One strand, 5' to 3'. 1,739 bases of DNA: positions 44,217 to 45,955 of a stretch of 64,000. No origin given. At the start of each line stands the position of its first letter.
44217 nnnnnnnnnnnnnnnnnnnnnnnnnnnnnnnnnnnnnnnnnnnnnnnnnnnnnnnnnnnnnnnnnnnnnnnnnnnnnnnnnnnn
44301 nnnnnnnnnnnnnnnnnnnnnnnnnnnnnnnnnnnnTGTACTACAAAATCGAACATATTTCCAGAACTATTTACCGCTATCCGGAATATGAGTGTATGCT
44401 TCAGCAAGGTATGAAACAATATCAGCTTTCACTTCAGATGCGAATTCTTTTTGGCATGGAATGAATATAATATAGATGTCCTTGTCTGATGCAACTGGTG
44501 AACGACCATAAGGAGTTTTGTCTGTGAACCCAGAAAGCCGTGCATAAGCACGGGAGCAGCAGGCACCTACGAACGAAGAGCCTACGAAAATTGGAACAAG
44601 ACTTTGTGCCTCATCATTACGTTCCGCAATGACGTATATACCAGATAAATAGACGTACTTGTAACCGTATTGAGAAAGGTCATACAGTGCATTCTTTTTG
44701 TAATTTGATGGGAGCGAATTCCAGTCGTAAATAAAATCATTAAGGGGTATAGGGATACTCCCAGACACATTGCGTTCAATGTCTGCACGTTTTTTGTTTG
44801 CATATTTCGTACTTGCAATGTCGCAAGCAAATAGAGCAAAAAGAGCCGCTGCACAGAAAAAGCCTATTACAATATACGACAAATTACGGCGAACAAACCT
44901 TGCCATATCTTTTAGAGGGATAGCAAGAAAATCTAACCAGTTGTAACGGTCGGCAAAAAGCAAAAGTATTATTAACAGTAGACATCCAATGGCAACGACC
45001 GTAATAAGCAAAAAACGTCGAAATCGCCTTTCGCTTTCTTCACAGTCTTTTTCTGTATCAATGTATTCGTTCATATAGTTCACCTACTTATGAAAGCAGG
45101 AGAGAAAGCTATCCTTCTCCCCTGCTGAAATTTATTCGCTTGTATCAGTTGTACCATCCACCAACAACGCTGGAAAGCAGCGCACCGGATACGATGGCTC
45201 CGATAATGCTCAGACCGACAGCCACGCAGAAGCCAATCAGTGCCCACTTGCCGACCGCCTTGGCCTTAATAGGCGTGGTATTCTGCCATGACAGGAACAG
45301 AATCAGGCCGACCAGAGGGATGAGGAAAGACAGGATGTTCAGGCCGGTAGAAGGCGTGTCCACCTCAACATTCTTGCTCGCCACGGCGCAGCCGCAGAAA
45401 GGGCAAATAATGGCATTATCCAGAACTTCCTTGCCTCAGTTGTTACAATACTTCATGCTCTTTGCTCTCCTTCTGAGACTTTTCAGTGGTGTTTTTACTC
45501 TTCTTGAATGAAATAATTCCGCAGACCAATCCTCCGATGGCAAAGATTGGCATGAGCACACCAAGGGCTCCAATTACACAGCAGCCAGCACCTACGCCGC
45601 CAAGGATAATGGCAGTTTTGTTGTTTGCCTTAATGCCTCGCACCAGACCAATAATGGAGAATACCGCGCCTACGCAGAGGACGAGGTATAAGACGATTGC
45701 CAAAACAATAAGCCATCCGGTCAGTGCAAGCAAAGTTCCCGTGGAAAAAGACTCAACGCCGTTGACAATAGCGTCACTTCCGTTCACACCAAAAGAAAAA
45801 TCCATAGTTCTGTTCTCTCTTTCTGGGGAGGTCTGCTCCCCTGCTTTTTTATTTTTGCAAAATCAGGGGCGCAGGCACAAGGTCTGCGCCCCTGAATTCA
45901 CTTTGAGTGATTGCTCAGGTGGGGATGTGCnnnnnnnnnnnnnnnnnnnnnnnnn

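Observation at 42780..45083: Isolated two-gene minus-strand operon: 518-aa unknown protein plus 2TM protein with Gly-rich cytoplasmic domain (candidate novel defence or effector pair)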

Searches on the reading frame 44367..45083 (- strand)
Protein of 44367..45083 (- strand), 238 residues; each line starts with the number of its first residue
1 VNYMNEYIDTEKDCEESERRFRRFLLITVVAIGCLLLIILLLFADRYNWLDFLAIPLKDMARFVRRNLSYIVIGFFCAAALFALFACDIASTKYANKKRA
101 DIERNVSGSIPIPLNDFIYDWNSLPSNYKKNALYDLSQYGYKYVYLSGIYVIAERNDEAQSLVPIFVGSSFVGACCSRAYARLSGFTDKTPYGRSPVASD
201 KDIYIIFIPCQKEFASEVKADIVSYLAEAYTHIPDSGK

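Call 3: search_protein_families(library=pfam, proteins=[window:44367-45083:-], max_evalue=1)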
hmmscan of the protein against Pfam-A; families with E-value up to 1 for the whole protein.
window:44367-45083:- (238 aa): 4 families
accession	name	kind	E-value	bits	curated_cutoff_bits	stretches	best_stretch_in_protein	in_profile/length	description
PF13567.11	DUF4131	-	0.2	11.8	31.6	1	29-95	9-59/165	Domain of unknown function (DUF4131)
PF11298.13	DUF3099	-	0.26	11.9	23.2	1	15-55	11-50/72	Protein of unknown function (DUF3099)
PF15706.10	TMEM132_C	-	0.72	10.1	27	1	70-103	36-69/87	TMEM132 C-terminal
PF20444.3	DUF6703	-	0.93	9.8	23.8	0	27-77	65-115/122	Family of unknown function (DUF6703)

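Call 4: search_protein_families(library=padloc, proteins=[window:44367-45083:-], max_evalue=1)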
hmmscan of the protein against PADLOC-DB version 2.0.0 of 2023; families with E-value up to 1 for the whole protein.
window:44367-45083:- (238 aa): 1 family
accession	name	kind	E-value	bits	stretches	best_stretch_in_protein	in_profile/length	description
PDLC01970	CARF_TM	-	0.035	12.4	1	18-100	4-64/179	-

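Call 5: search_protein_families(library=ncbifam, proteins=[window:44367-45083:-], max_evalue=1)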
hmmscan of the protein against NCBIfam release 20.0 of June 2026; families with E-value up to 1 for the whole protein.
window:44367-45083:- (238 aa): 1 family
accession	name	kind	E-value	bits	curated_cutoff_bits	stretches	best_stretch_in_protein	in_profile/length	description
NF004754.0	PRK06080.1-6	equivalog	0.12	11.7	522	1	18-69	225-275/308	1,4-dihydroxy-2-naphthoate polyprenyltransferase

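Call 7: search_protein_families(library=phrogs, proteins=[window:44367-45083:-], max_evalue=1)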
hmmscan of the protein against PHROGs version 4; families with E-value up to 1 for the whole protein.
window:44367-45083:- (238 aa): 0 families

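Call 10: find_homologous_proteins(query=window:44367-45083:-)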
Query window:44367-45083:- (238 aa): 6 proteins with E <= 0.001 among 409 candidates.
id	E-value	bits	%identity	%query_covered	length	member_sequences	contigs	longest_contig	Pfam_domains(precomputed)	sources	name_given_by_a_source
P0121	6.3e-132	456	86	99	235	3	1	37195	-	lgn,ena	-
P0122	1.1e-131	455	85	99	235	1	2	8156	-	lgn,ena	-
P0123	4.4e-131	453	84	99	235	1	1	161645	-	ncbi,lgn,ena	-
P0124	4.4e-120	417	79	99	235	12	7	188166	-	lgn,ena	-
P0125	9.7e-66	240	97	48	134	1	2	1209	-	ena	-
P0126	7.1e-41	158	96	31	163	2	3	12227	-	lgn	-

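Call 35: find_encoding_contigs(protein=P0124, flank=8000, max_places=4)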
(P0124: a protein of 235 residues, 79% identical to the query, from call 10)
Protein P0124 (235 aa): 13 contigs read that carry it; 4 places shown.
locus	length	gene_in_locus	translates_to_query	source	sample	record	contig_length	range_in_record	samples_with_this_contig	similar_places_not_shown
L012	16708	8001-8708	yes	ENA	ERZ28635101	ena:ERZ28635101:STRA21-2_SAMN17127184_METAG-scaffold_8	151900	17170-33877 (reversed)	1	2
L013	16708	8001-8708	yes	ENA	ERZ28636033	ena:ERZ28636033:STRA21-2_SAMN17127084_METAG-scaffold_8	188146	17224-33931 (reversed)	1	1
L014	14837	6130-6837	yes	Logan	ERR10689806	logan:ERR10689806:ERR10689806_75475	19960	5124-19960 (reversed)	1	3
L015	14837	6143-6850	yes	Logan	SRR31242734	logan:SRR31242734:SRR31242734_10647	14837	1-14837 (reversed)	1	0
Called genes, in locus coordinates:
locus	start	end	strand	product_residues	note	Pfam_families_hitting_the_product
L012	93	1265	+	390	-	-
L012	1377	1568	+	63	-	-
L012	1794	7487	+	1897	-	PF20610:TED_2 (weak), PF13620:CarboxypepD_reg (faint), PF17210:SdrD_B (faint), PF17802:SpaA, PF18202:TQ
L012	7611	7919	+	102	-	PF13240:Zn_Ribbon_1 (weak)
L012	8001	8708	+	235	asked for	-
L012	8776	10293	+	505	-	-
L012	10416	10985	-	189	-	-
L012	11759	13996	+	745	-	PF01131:Topoisom_bac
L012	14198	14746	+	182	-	PF04307:YdjM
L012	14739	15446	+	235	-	PF02796:HTH_7 (faint), PF13384:HTH_23 (faint), PF08281:Sigma70_r4_2 (faint)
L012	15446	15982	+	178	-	-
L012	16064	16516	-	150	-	-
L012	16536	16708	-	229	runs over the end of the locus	-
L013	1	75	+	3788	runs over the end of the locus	PF17210:SdrD_B (faint), PF17802:SpaA, PF24025:Ig_DR_A0283-like (faint), PF17802:SpaA, PF18202:TQ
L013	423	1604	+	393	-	-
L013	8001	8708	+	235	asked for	-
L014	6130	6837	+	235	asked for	-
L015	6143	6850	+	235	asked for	-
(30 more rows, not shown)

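Call 38: search_protein_representatives(protein=window:44367-45083:-)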
Query: 238 residues. Proteins with E-value up to 0.001 (for the whole library): 6; up to 1e-10: 4; up to 1e-30: 3. The best 6 are listed.
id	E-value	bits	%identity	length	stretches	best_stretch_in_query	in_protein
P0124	1.4e-120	417.3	79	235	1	4-238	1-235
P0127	1.9e-45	171.5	42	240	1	27-229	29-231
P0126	2.3e-41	158.1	89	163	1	4-87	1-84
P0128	7.1e-11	58.3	30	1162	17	106-141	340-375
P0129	1.0e-08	51.3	26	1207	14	25-70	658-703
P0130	4.4e-04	36.1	29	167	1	75-226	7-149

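Call 41: search_protein_families(library=pfam, alignment_id=A2, max_evalue=10)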
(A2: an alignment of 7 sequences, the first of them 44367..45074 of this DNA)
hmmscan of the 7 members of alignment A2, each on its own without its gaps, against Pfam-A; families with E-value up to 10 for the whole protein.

A. member 1, window:44367-45074:- (235 aa): 5 families
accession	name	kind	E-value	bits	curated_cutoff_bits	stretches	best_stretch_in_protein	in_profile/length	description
PF13567.11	DUF4131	-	0.2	11.8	31.6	1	26-92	9-59/165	Domain of unknown function (DUF4131)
PF11298.13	DUF3099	-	0.25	11.9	23.2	1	12-52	11-50/72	Protein of unknown function (DUF3099)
PF15706.10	TMEM132_C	-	0.7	10.1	27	1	67-100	36-69/87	TMEM132 C-terminal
PF20444.3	DUF6703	-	0.9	9.9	23.8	1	24-74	65-115/122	Family of unknown function (DUF6703)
PF12911.12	OppC_N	-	2.1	8.8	23.9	1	58-92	8-42/53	N-terminal TM domain of oligopeptide transport permease C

B. families by the number of members that match (of 7 scanned): 19 families
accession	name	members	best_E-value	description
PF13800.11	Sigma_reg_N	3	0.04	Sigma factor regulator N-terminal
PF12911.12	OppC_N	3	0.043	N-terminal TM domain of oligopeptide transport permease C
PF13567.11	DUF4131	3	0.2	Domain of unknown function (DUF4131)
PF15706.10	TMEM132_C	3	0.65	TMEM132 C-terminal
PF03699.18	UPF0182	2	0.012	Uncharacterised protein family (UPF0182)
PF11298.13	DUF3099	2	0.25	Protein of unknown function (DUF3099)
PF01541.30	GIY-YIG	1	6e-06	GIY-YIG catalytic domain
PF20815.3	GIY_YIG_2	1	0.0086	GIY-YIG catalytic domain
PF20456.3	DUF6709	1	0.057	Family of unknown function (DUF6709)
PF04258.18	Peptidase_A22B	1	0.066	Signal peptide peptidase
PF12351.13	Fig1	1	0.088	Ca2+ regulator and membrane fusion protein Fig1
PF14163.11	SieB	1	0.12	Super-infection exclusion protein B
PF12606.13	RELT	1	0.17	Tumour necrosis factor receptor superfamily member 19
PF02402.22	Lysis_col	1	0.2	Lysis protein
PF06365.17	CD34_antigen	1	0.22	CD34/Podocalyxin family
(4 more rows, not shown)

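Call 42: search_solved_structures(query=A2, max_evalue=10, show_alignments=3)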
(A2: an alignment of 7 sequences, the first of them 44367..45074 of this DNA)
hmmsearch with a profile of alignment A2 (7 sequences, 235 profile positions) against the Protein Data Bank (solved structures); distinct sequences matched with E-value up to 10: 2.
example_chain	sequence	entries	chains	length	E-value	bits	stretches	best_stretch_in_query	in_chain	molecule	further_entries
7xxf_A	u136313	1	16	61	0.39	13.3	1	19-48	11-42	Light-harvesting protein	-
6z5r_C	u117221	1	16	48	2.2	10.7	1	19-48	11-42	Light-harvesting complex 1 alpha chain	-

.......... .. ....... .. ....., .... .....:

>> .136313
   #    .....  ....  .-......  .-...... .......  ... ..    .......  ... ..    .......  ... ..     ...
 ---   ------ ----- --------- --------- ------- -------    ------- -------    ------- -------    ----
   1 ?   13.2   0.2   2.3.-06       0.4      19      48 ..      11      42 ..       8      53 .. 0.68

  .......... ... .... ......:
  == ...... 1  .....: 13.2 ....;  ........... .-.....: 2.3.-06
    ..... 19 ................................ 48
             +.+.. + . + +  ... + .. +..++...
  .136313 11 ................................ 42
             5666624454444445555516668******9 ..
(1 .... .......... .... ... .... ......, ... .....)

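Call 51: predict_structure(alignment_id=A2)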
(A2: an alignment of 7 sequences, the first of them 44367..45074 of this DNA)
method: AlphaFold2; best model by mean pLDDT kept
length: 235 residues; sequences in the alignment: 7
mean_pLDDT: 70.2   pTM: 0.51
mean pLDDT of the five models: 70.2, 63.8, 63.2, 59.3, 50.4
residues with pLDDT >= 90: 0; 70-90: 149; 50-70: 56; < 50: 30
segments of 3 or more residues with pLDDT < 50: 1-7, 123-136, 233-235
pLDDT, mean of each block of 10 residues (from residue 1): 44 61 75 75 57 67 76 80 79 75 72 76 42 49 81 83 82 77 57 67 85 87 80 47
secondary structure, 60 per line:
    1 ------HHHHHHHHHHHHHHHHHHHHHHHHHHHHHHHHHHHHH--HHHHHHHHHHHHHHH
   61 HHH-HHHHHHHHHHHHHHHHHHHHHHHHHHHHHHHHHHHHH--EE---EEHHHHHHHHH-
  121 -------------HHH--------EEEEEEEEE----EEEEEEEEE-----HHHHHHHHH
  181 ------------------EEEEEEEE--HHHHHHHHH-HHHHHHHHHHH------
elements in order: H7-43 H46-63 H65-101 H111-119 E145-153 E158-166 H172-180 E199-206 H209-217 H219-229

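Call 75: search_dna_similar(query=window:44367-45074:-, collection=plasmids, mode=protein, max_evalue=0.01)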
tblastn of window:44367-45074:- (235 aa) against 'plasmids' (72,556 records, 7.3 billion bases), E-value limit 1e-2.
No match.

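Call 83: search_protein_families(library=pfam, proteins=[P0130, P0127], max_evalue=0.1)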
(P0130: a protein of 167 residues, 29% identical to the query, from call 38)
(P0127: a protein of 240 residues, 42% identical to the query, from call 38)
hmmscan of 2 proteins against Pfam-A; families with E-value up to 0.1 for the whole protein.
P0130 (167 aa): 2 families
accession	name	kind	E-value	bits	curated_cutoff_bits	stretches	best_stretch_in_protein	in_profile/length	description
PF01541.30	GIY-YIG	-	6e-06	26.9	22.6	1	72-156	4-78/78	GIY-YIG catalytic domain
PF20815.3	GIY_YIG_2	-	0.0086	16.5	22.4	0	79-114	21-59/153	GIY-YIG catalytic domain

P0127 (240 aa): 0 families

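Call 84: search_protein_families(library=padloc, proteins=[P0130], max_evalue=0.1)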
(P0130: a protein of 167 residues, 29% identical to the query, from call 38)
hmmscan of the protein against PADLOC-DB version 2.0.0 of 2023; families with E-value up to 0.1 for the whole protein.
P0130 (167 aa): 5 families
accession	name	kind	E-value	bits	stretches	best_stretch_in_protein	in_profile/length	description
PDLC03975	UzuA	-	6e-07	27.4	1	88-109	166-187/277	-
PDLC04925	PDC-S14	-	7.1e-05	19.9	1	65-109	58-97/301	-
PDLC04923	PDC-S14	-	0.00017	18.8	1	65-109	66-106/320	-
PDLC04921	PDC-S14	-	0.00058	17.2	1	61-110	41-85/280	-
PDLC04924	PDC-S14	-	0.006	14.3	1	89-109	62-82/280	-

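Call 86: search_solved_structures(query=P0130, max_evalue=10, show_alignments=3)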
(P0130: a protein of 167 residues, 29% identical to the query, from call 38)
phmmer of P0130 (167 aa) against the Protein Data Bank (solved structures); distinct sequences matched with E-value up to 10: 0.

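Call 94: find_encoding_contigs(protein=P0130, flank=8000, max_places=3)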
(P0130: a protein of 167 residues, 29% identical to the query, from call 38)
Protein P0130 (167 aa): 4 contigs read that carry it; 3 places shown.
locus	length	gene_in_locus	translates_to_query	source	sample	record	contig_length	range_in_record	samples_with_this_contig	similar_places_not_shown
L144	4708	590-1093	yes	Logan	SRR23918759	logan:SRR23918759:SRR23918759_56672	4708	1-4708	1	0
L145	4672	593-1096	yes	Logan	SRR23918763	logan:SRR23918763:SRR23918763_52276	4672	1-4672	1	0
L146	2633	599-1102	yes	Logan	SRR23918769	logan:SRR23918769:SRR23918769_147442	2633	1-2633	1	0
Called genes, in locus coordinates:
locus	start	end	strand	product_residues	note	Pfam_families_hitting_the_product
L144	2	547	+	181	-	?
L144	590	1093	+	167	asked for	PF01541:GIY-YIG (weak)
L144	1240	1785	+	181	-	-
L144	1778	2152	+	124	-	-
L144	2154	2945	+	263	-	PF04542:Sigma70_r2, PF04539:Sigma70_r3, PF07638:Sigma70_ECF (weak), PF08281:Sigma70_r4_2, PF04545:Sigma70_r4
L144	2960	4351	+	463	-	PF01594:AI-2E_transport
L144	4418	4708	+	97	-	?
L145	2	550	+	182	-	?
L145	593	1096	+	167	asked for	PF01541:GIY-YIG (weak)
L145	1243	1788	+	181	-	-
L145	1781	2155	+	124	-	-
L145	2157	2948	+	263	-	PF04542:Sigma70_r2, PF04539:Sigma70_r3, PF07638:Sigma70_ECF (weak), PF08281:Sigma70_r4_2, PF04545:Sigma70_r4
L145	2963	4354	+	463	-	PF01594:AI-2E_transport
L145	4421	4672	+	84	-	?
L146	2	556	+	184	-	?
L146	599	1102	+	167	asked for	PF01541:GIY-YIG (weak)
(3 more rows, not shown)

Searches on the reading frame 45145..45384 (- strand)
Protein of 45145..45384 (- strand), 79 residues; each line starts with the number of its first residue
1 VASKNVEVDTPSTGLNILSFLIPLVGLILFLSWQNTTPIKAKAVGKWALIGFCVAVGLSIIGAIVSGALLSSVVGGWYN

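Call 3: search_protein_families(library=pfam, proteins=[window:45145-45384:-], max_evalue=1)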
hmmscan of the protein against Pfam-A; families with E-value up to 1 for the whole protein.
window:45145-45384:- (79 aa): 2 families
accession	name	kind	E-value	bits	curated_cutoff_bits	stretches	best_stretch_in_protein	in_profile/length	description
PF01027.25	Bax1-I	-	0.015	15.5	34.1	1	11-69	36-95/207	Inhibitor of apoptosis-promoting Bax1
PF18949.5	DUF5693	-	0.043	12.7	29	1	19-72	374-429/609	Family of unknown function (DUF5693)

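Call 5: search_protein_families(library=ncbifam, proteins=[window:45145-45384:-], max_evalue=1)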
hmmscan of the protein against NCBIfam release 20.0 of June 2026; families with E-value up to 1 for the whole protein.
window:45145-45384:- (79 aa): 1 family
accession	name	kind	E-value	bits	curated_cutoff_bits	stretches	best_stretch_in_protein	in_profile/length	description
NF041635.1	STM3941_fam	subfamily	0.15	12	40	1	14-66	7-58/157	STM3941 family protein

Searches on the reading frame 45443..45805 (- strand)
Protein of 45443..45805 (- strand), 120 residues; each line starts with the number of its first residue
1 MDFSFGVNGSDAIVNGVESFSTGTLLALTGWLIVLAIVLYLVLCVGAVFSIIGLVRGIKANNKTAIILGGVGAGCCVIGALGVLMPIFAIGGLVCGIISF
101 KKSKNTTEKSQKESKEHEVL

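Call 3: search_protein_families(library=pfam, proteins=[window:45443-45805:-], max_evalue=1)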
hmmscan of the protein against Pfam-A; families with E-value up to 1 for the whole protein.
window:45443-45805:- (120 aa): 3 families
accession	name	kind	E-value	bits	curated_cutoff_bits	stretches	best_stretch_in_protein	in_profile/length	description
PF13828.11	DUF4190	-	0.036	14.2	35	0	77-108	7-39/62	Domain of unknown function (DUF4190)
PF04277.18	OAD_gamma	-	0.037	15.2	27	0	22-65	2-45/76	Oxaloacetate decarboxylase, gamma chain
PF15361.11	RIC3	-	0.11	13.4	28.9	1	80-116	75-110/146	Resistance to inhibitors of cholinesterase homologue 3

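Call 5: search_protein_families(library=ncbifam, proteins=[window:45443-45805:-], max_evalue=1)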
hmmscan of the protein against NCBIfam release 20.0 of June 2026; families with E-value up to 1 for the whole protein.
window:45443-45805:- (120 aa): 6 families
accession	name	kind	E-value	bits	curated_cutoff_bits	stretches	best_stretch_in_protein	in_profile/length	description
NF040516.1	CapE_47_fam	domain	0.00016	21.5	35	1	81-112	5-36/39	CapE family protein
NF001940.0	PRK00720.1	equivalog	0.0015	18.6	83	1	27-63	5-41/78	twin-arginine translocase TatA/TatE family subunit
NF033571.0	motil_scm1_spiro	equivalog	0.0017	17.2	150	1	3-109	68-169/401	motility-associated protein Scm1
NF046000.1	MAG1210_fam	subfamily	0.032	12.9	275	1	32-116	65-137/550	MAG1210 family protein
NF045849.1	ICE_MMCAP2_0565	equivalog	0.12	12.1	40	1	80-113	16-50/80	Mbov_0395 family pilin-like conjugal transfer protein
NF040945.1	CCC_membrane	equivalog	0.8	10.1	65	0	62-112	2-43/99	CCC motif membrane protein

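Call 84: search_protein_families(library=padloc, proteins=[window:45443-45805:-], max_evalue=0.1)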
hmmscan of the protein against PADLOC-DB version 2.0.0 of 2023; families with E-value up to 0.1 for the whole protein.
window:45443-45805:- (120 aa): 0 families
